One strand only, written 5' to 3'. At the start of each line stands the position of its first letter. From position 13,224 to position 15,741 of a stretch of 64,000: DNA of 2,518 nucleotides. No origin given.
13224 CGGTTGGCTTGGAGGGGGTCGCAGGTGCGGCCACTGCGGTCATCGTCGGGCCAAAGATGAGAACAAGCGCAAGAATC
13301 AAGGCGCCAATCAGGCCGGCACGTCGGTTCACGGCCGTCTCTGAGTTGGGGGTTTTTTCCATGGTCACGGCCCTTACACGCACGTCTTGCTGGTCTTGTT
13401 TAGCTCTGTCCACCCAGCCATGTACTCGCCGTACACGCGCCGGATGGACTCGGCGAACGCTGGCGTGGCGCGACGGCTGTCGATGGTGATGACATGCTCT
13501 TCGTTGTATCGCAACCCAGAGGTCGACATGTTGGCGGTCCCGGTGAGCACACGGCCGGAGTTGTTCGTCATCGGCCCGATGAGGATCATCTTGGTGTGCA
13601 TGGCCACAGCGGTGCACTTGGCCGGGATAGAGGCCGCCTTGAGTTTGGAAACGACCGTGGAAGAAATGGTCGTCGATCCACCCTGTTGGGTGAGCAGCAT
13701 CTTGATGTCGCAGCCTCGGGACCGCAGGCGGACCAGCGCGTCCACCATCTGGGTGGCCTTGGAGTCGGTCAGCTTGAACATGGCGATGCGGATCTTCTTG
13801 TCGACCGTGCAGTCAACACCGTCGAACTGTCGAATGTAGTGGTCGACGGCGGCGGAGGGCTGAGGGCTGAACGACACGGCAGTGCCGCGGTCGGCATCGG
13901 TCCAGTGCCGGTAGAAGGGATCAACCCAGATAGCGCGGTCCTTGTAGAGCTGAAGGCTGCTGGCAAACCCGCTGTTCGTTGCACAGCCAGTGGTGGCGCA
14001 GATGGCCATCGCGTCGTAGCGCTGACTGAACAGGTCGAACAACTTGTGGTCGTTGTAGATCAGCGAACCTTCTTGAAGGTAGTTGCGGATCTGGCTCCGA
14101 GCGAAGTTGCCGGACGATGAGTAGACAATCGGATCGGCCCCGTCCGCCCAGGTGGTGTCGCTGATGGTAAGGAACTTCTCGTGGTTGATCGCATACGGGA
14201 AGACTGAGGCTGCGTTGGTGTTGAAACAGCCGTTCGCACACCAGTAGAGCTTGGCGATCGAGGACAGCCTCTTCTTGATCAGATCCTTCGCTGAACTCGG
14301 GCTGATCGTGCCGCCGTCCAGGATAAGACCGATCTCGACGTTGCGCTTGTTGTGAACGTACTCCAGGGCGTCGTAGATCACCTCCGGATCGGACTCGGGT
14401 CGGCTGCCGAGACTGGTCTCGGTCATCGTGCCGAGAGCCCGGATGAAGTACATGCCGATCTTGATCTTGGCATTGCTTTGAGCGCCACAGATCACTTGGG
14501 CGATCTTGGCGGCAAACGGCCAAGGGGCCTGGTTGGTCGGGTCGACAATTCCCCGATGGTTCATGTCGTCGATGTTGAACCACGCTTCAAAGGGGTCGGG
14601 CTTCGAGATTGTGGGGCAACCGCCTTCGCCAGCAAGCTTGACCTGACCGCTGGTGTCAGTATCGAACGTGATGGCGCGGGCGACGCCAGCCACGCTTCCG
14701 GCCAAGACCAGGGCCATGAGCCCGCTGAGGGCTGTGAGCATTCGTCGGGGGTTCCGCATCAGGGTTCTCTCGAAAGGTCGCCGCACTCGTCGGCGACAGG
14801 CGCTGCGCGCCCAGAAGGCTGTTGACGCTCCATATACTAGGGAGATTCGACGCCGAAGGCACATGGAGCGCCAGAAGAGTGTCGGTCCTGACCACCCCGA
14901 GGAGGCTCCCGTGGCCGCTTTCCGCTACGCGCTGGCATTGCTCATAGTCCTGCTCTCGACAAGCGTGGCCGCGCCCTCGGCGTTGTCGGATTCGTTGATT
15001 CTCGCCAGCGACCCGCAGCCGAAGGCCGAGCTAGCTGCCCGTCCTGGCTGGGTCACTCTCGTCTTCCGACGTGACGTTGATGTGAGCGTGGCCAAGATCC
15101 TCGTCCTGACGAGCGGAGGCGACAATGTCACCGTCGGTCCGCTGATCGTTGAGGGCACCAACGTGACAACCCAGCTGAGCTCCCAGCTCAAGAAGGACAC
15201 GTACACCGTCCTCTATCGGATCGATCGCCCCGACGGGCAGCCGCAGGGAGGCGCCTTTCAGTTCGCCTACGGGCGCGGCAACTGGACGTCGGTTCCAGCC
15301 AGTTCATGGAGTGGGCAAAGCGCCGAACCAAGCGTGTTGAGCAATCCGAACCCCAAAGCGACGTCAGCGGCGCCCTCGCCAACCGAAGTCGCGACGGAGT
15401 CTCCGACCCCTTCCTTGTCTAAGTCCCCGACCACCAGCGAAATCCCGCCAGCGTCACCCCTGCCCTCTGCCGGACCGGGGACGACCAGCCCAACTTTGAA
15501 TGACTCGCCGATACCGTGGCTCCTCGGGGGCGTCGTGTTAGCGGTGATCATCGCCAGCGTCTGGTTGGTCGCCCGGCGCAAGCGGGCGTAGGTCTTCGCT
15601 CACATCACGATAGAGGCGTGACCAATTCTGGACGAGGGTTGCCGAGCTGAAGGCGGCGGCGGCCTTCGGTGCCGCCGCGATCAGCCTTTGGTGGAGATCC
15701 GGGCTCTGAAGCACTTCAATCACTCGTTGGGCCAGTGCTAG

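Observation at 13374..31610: Cluster of exported phospho-ester enzymes embedded in a wall-glycopolymer locus: candidate extracytoplasmic polyol-phosphate remodelling or scavenging system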

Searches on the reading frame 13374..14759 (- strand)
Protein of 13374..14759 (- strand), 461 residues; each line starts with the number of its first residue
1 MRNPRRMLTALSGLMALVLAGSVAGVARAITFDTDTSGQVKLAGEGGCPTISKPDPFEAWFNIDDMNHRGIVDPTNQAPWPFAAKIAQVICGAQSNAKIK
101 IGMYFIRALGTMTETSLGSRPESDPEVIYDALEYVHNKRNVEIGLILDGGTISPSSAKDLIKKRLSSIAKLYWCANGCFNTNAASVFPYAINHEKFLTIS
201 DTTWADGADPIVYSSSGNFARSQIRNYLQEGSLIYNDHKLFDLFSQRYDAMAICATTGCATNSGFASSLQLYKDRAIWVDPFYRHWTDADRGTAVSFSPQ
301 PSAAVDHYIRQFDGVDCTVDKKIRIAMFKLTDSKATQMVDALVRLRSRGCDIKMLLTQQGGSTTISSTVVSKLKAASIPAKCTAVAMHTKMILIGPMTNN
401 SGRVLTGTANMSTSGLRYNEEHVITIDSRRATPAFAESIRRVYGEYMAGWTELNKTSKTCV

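Call 4: search_protein_families(library=pfam, proteins=[window:13374-14759:-], max_evalue=0.01)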
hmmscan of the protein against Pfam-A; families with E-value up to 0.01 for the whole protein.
window:13374-14759:- (461 aa): 1 family
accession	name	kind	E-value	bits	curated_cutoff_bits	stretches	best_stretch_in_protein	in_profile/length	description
PF13091.12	PLDc_2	-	1.3e-21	77.2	27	2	321-440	10-129/132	PLD-like domain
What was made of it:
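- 13374..14759 (-): Exported two-lobed PLD-superfamily enzyme (two HxK motifs, 10 Cys). Pfam PLDc_2 (call 4).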

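Call 6: search_solved_structures(query=window:13374-14759:-, max_evalue=1, show_alignments=1)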
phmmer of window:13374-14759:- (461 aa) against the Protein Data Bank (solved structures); distinct sequences matched with E-value up to 1: 1.
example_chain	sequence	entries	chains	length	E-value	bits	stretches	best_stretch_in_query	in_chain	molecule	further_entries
1byr_A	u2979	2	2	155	0.0018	20.6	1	295-427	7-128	PROTEIN (ENDONUCLEASE)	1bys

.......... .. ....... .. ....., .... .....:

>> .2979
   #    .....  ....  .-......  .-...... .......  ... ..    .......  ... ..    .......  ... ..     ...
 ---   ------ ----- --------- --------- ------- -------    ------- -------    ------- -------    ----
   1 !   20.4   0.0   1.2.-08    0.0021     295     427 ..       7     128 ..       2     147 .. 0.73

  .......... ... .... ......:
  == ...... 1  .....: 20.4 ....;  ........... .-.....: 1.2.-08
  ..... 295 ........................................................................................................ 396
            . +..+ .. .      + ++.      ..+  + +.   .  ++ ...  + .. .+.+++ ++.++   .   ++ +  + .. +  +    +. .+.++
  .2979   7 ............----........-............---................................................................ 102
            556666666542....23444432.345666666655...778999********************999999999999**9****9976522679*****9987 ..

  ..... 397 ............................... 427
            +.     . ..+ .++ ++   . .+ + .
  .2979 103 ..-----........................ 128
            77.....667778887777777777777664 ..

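Call 42: find_homologous_proteins(query=window:13374-14759:-)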
Query window:13374-14759:- (461 aa): 229 proteins with E <= 0.001 among 8000 candidates; the best 120 are listed.
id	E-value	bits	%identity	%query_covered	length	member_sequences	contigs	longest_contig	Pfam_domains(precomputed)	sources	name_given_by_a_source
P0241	0.0e+0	1051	100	100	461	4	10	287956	PF13091.13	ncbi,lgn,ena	-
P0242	5.5e-257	871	84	94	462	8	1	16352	PF13091.13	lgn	-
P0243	1.5e-252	856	82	95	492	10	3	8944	PF13091.13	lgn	-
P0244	2.6e-241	819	79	95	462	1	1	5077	PF13091.13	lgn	-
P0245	1.8e-240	817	79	94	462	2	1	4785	PF13091.13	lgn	-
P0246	7.6e-240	814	76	100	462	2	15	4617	PF13091.13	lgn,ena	-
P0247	1.4e-239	814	78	95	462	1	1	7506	PF13091.13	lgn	-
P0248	1.6e-238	810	78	95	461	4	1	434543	PF13091.13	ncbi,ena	-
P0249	5.1e-215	733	70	100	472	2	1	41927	PF13091.13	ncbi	-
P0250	1.3e-212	725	70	100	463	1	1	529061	PF13091.13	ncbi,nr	ncbi:MAG: hypothetical protein IPO80_02935 [Propionibacteriaceae bacterium]|nr:hypothetical protein 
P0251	1.7e-207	708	68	99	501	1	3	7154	PF13091.13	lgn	-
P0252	2.0e-207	708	69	99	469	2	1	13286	PF13091.13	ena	-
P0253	5.6e-206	703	67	100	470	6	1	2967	PF13091.13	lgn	-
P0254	2.6e-199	681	67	95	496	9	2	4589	PF13091.13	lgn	-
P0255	3.7e-198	677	68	97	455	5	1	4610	PF13091.13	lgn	-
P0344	2.2e-160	553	53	100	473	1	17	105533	PF13091.13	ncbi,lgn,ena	-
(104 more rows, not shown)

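Call 46: search_solved_structures(query=A3, max_evalue=1, show_alignments=2)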
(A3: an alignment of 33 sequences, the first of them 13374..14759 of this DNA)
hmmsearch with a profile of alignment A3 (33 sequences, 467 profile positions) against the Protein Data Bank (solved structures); distinct sequences matched with E-value up to 1: 1.
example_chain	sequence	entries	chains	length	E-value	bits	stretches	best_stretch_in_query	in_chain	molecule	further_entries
1byr_A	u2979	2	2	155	0.0033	19.4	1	329-409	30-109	PROTEIN (ENDONUCLEASE)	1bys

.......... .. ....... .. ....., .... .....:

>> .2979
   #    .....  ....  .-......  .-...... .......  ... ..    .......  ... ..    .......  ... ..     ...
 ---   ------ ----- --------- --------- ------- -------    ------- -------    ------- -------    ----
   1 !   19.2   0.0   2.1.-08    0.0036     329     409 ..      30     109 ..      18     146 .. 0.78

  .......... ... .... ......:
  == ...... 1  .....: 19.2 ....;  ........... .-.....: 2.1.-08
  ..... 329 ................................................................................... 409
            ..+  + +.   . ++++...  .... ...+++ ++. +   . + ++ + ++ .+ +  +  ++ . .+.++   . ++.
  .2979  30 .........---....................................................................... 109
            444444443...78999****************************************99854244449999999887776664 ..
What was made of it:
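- On Streptomyces-type secreted phospholipase D (lipid-hydrolysing PLD): No PDB sequence hit other than Nuc, at E 2e-3 (calls 6, 46).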

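Call 52: predict_structure(alignment_id=A3)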
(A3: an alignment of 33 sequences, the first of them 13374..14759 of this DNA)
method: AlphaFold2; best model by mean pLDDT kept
length: 461 residues; sequences in the alignment: 33
mean_pLDDT: 82.4   pTM: 0.85
mean pLDDT of the five models: 82.4, 81.5, 80.5, 79.5, 77.9
residues with pLDDT >= 90: 204; 70-90: 169; 50-70: 68; < 50: 20
segments of 3 or more residues with pLDDT < 50: 1-5, 19-24, 360-362, 412-416
pLDDT, mean of each block of 10 residues (from residue 1): 49 51 61 91 90 92 81 73 94 96 65 55 82 96 89 75 89 87 74 79 86 85 81 94 95 93 92 92 92 91 83 92 85 74 92 80 62 84 79 91 84 52 92 94 93 85 66
secondary structure, 60 per line:
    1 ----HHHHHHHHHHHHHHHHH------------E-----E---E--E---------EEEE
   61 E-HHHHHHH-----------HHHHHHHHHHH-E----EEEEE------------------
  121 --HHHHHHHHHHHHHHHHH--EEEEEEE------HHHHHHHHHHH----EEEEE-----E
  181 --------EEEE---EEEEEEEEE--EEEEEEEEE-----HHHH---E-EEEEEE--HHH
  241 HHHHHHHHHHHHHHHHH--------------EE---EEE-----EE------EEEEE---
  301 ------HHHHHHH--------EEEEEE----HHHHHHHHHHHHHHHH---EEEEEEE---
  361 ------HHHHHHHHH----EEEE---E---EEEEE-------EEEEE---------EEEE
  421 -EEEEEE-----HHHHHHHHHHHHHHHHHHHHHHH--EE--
elements in order: H5-21 E57-61 H63-69 H81-91 E98-102 H123-139 E142-148 H155-165 E170-174 E189-192 E196-204 E207-215 H221-224 E230-235 H238-257 E277-279 E293-297 H307-313 E322-327 H332-347 E351-357 H367-375 E380-383 E391-395 E403-407 E417-420 E422-427 H433-455
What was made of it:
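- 13374..14759 (-): AF2 model pLDDT 82, pTM 0.85 (call 52).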

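Call 54: search_protein_families(library=ncbifam, proteins=[window:13374-14759:-], max_evalue=0.001)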
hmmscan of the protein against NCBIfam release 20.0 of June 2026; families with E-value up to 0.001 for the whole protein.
window:13374-14759:- (461 aa): 1 family
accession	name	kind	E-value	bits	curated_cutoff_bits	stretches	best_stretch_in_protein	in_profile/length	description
NF041068.1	DpdK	equivalog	0.00016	21.3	100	1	332-425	61-149/167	phospholipase D-like domain-containing protein DpdK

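Call 55: fold_search(model_id=the predicted structure, library=pdb)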
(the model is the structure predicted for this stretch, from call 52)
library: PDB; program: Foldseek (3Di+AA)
matches with E <= 10: 1146; with E <= 0.001: 90
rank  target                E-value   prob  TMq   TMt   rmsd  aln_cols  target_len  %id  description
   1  7e0m_A                8.4e-15  1.00  0.47  0.55   6.6       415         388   14  Crystal structure of phospholipase D (released 2021-12-22)
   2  7e0m_B                2.8e-14  1.00  0.47  0.55   7.1       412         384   14  Crystal structure of phospholipase D (released 2021-12-22)
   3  9vbg_A                3.8e-14  1.00  0.59  0.64   6.7       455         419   14  Cryo-EM structure of human PLD3 apo form (released 2025-12-24)
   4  8v07_C                3.8e-14  1.00  0.54  0.60   6.2       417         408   14  Crystal structure of mouse PLD3 co-crystallized with 5'Pi-ssDNA for 30 days (released 2024-03-13)
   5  8q1x_B                6.9e-14  1.00  0.58  0.63   7.7       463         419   14  Structural analysis of PLD3 reveals insights into the mechanism of lysosomal 5' exonuclease-mediated nucleic acid degr (released 2023-12-06)
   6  8q1x_A                1.4e-13  1.00  0.59  0.64   7.0       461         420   14  Structural analysis of PLD3 reveals insights into the mechanism of lysosomal 5' exonuclease-mediated nucleic acid degr (released 2023-12-06)
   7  8v5t_A                2.3e-13  1.00  0.58  0.63   8.2       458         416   15  Crystal structure of Alzheimers disease phospholipase D3 (released 2024-10-09)
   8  8s86_A                3.1e-13  1.00  0.56  0.65   8.1       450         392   14  human PLD3 homodimer structure (released 2024-05-15)
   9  1xdo_A                4.5e-13  1.00  0.43  0.30   7.9       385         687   12  Crystal Structure of Escherichia coli Polyphosphate Kinase (released 2005-06-21)
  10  8v07_B                4.7e-13  1.00  0.55  0.62   6.2       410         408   14  Crystal structure of mouse PLD3 co-crystallized with 5'Pi-ssDNA for 30 days (released 2024-03-13)
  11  9urj_A                6.4e-13  1.00  0.43  0.33   6.3       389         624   14  binary complex of polyP-bound polyphosphate kinase 1 (PPK1) (released 2026-03-04)
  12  9fhs                  6.8e-13  1.00  0.54  0.66   5.3       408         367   13  Structure of the F13 protein of Vaccinia virus (F432 crystal form) (released 2025-03-12)
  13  9vbh_A                6.8e-13  1.00  0.55  0.60   6.4       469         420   15  Cryo-EM structure of human PLD3 bound to ssDNA (poly(T)) (released 2025-12-24)
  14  9uuh_A                8.2e-13  1.00  0.41  0.31   6.7       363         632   14  binary complex of ATP-bound polyphosphate kinase 1 (PPK1) (released 2026-03-04)
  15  8v05_A                1.2e-12  1.00  0.54  0.58   6.0       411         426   14  Crystal structure of mouse PLD3 (released 2024-03-13)
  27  1v0y                  4.1e-11  1.00  0.50  0.47   9.2       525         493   12  Phospholipase D from Streptomyces sp. strain PMF soaked with the substrate dibutyrylphosphatidylcholine. (released 2004-06-03)
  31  1f0i                  4.9e-11  1.00  0.50  0.47   9.2       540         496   12  THE FIRST CRYSTAL STRUCTURE OF A PHOSPHOLIPASE D (released 2001-05-16)
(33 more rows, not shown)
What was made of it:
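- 13374..14759 (-): Foldseek matches PLD3/4, PPK1, F13 and PSS at TM about 0.6 (call 55).
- On PLD superfamily (HKD phosphodiesterases/transferases): The AF2 model is bilobed and Foldseek matches two-HKD PLDs with probability 1.0 (calls 52, 55).
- On Streptomyces-type secreted phospholipase D (lipid-hydrolysing PLD): Foldseek TM is 0.47-0.50 with 11-12% identity to 1f0i/1v0y (call 55).
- The PLD model is closest to PLD3/PLD4 5'-exonucleases, and by sequence to Nuc (calls 6, 55). PS synthase and PPK1 are among the fold hits (call 55).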

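Call 60: find_encoding_contigs(protein=P0344, flank=10000, max_places=2)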
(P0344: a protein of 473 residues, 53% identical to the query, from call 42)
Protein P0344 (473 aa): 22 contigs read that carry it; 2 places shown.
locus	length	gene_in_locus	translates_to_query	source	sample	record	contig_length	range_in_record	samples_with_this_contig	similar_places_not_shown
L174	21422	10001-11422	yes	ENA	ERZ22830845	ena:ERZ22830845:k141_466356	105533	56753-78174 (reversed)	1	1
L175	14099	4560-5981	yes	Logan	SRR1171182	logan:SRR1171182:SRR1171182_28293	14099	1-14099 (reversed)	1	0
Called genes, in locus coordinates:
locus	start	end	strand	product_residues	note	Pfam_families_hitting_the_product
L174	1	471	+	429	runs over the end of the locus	-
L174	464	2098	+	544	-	PF17101:Stealth_CR1, PF11380:Stealth_CR2, PF17102:Stealth_CR3, PF17103:Stealth_CR4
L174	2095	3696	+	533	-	PF17101:Stealth_CR1, PF11380:Stealth_CR2, PF17102:Stealth_CR3, PF17103:Stealth_CR4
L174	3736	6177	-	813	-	PF04464:Glyphos_transf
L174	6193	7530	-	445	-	PF01467:CTP_transf_like, PF01408:GFO_IDH_MocA, PF22725:GFO_IDH_MocA_C3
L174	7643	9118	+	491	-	PF20706:GT4-conflict, PF00534:Glycos_transf_1, PF13692:Glyco_trans_1_4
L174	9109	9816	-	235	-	PF04234:CopC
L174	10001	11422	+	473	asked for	PF13091:PLDc_2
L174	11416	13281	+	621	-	PF01108:Tissue_fac (faint), PF00041:fn3 (weak), PF16656:Pur_ac_phosph_N (faint), PF17802:SpaA (faint), PF00041:fn3, PF13620:CarboxypepD_reg (weak), PF13715:CarbopepD_reg_2 (faint), PF13620:CarboxypepD_reg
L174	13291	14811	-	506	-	PF00535:Glycos_transf_2, PF10111:Glyco_tranf_2_2, PF13641:Glyco_tranf_2_3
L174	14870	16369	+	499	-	-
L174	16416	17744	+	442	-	PF04230:PS_pyruv_trans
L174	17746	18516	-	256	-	PF00005:ABC_tran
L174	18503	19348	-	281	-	PF01061:ABC2_membrane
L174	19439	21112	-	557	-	PF00342:PGI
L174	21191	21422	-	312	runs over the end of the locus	PF26571:VldE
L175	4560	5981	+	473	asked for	PF13091:PLDc_2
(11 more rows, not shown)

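Call 80: search_dna_similar(query=window:13374-14759:-, collection=phages, mode=protein, max_evalue=0.001, max_rows=15)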
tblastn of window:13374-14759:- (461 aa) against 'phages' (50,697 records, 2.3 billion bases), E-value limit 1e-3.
No match.

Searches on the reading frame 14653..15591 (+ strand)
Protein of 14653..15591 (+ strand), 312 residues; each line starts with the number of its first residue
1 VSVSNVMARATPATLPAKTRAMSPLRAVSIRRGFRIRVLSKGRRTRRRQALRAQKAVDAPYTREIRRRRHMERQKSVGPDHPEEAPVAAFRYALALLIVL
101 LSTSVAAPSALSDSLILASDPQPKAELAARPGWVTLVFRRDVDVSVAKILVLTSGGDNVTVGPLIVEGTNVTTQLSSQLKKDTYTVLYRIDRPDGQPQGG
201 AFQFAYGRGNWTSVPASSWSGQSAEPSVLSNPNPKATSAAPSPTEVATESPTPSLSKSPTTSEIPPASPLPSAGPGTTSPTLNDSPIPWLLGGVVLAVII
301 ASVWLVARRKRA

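Call 4: search_protein_families(library=pfam, proteins=[window:14653-15591:+], max_evalue=0.01)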
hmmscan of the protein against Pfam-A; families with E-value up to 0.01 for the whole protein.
window:14653-15591:+ (312 aa): 1 family
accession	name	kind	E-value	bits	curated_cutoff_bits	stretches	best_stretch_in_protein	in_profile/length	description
PF04234.18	CopC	-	3.9e-11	44.2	23.3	1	117-205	5-91/92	CopC domain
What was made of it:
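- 14863..15591 (+): CopC-fold protein with signal peptide, S/T/P-rich linker and C-terminal TM anchor. It lacks the copper-ligand histidines and is divergent from the PLD gene. Pfam CopC, E 4e-11 (call 4).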

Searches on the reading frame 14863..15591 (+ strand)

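Call 54: search_protein_families(library=ncbifam, proteins=[window:14863-15591:+], max_evalue=0.001)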
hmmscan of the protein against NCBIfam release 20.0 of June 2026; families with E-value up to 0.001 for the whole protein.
window:14863-15591:+ (242 aa): 2 families
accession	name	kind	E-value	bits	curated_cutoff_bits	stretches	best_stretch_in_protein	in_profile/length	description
NF033814.1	copper_CopC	equivalog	8.4e-06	26.2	95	1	35-135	3-105/107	copper homeostasis periplasmic binding protein CopC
NF007636.0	PRK10301.1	equivalog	1.9e-05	24.5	129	1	24-135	8-122/124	CopC domain-containing protein YobA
